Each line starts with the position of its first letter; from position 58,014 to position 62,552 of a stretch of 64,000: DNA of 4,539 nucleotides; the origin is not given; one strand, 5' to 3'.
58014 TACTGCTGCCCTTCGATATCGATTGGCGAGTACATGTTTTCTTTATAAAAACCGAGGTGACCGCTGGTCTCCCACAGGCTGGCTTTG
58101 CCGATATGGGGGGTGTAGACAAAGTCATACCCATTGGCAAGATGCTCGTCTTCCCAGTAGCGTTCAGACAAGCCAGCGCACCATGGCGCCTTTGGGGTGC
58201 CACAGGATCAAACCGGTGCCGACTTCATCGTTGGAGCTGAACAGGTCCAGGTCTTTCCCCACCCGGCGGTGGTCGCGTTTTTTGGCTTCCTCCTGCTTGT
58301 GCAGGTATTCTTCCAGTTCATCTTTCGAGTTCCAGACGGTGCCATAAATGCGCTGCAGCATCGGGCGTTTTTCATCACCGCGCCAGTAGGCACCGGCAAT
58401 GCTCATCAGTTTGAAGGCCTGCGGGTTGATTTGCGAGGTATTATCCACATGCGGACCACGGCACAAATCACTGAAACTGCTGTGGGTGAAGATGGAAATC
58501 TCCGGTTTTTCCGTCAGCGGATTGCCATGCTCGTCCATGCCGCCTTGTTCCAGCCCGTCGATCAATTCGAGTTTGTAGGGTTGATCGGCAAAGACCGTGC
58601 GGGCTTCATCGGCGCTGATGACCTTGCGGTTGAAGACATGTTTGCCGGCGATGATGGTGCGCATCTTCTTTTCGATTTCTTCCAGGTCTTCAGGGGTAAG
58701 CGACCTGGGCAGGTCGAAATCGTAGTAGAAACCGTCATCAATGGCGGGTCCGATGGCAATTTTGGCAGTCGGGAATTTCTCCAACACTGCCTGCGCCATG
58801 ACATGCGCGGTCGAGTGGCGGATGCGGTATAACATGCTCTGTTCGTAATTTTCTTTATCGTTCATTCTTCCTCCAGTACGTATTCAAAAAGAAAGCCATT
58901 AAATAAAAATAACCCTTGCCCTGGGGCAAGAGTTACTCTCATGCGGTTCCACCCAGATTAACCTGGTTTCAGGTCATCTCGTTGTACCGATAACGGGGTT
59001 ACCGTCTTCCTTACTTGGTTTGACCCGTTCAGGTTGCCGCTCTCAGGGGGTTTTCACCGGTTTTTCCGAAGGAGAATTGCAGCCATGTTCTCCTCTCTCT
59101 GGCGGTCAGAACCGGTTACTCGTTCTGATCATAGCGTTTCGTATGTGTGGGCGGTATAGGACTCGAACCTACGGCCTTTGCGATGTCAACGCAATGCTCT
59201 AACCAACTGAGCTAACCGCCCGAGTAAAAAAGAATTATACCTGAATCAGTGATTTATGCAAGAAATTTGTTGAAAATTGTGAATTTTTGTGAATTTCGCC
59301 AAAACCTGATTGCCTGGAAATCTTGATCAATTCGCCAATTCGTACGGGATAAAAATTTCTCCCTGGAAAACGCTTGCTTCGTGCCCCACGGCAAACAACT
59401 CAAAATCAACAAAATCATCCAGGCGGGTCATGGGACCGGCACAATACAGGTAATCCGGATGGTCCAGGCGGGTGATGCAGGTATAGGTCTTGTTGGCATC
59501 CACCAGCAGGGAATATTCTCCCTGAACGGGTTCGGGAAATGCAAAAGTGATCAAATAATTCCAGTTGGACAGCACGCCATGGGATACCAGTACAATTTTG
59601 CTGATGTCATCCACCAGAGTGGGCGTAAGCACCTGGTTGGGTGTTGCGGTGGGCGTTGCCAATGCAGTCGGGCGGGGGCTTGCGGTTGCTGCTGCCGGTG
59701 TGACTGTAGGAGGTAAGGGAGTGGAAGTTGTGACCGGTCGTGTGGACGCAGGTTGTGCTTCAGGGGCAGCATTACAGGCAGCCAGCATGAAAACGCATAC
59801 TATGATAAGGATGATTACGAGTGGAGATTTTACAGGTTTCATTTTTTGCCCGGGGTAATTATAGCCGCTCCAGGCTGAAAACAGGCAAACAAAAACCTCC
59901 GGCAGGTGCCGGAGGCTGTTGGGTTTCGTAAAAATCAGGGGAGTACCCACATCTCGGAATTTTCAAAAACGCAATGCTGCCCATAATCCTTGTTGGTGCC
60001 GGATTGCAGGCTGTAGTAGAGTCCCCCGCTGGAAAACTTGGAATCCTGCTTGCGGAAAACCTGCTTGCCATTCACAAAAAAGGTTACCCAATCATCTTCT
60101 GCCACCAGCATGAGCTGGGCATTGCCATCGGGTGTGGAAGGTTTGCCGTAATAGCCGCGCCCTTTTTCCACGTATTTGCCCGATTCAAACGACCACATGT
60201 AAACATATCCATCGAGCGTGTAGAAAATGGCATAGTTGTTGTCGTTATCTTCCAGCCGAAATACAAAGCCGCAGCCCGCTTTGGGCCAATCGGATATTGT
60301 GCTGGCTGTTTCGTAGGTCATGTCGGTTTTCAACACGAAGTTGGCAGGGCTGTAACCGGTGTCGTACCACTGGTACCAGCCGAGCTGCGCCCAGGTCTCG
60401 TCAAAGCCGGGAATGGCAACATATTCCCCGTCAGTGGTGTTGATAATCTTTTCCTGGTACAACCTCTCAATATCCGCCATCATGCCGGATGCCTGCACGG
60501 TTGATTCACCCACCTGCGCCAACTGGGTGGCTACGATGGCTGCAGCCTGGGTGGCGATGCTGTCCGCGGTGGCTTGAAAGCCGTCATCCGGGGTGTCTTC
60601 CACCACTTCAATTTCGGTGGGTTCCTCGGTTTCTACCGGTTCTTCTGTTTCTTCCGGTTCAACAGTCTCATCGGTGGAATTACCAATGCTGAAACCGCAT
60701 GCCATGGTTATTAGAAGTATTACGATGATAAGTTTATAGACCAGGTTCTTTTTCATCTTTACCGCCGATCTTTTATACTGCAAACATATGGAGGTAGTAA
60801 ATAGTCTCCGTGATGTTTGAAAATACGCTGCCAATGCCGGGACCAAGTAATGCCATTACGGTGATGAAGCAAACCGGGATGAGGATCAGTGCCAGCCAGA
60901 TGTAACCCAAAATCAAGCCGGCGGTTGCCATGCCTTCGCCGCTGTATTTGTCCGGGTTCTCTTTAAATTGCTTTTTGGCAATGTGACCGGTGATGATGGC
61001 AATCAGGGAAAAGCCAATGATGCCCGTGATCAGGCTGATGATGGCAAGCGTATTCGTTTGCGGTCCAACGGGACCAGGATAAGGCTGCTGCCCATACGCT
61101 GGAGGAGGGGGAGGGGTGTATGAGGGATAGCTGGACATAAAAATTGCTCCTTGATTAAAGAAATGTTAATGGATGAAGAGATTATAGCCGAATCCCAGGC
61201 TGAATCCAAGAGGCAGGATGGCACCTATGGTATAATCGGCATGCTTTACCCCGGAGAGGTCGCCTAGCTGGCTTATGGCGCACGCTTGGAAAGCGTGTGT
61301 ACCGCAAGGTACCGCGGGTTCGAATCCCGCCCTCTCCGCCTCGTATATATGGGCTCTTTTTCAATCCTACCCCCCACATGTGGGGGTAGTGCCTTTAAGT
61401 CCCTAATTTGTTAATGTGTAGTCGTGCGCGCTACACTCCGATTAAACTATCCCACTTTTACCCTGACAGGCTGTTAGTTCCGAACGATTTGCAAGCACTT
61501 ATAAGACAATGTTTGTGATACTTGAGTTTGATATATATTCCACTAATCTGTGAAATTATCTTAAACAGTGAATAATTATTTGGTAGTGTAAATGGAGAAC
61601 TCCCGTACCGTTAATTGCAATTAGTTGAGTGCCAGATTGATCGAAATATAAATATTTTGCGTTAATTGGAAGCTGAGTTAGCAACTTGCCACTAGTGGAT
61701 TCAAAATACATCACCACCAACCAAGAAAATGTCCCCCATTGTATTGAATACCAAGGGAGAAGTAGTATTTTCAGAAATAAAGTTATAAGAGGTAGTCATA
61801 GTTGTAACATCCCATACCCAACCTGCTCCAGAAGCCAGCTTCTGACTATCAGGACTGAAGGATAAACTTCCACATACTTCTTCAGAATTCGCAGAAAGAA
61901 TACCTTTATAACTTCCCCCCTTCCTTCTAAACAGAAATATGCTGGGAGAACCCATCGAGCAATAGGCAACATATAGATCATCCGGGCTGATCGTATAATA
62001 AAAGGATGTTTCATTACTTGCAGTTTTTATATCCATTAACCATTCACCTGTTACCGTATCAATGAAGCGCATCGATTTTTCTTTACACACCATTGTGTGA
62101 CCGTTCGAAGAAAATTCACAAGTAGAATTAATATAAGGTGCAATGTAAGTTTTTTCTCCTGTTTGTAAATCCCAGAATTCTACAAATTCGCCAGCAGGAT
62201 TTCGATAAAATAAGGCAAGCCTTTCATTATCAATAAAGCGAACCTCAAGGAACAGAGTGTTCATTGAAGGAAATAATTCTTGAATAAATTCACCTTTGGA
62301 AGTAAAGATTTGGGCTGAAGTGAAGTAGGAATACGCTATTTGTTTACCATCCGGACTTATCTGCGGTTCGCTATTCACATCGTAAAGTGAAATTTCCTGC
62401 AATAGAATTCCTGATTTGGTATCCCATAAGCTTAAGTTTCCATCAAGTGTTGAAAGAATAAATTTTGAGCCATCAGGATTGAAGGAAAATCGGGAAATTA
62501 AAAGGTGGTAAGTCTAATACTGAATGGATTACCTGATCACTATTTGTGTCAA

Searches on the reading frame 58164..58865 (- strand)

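Call 43: search_protein_families(library=pfam, proteins=[window:58164-58865:-], max_evalue=0.00001)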
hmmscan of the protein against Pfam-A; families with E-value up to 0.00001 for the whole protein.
window:58164-58865:- (233 aa): 1 family
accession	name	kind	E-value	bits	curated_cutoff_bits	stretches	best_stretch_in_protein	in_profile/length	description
PF07973.19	tRNA_SAD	-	4.4e-14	52.6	24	1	129-174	7-44/44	Threonyl and Alanyl tRNA synthetase second additional domain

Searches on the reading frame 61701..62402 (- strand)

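Call 43: search_protein_families(library=pfam, proteins=[window:61701-62402:-], max_evalue=0.00001)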
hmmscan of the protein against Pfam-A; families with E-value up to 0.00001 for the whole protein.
window:61701-62402:- (233 aa): 2 families
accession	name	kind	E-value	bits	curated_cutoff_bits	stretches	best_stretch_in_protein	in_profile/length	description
PF25174.1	Beta-prop_THOC3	-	1.8e-06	27.6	305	0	73-205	70-206/272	THOC3 beta-propeller domain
PF07676.18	PD40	-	3.8e-06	27.1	20.9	0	12-27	13-28/38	WD40-like Beta Propeller Repeat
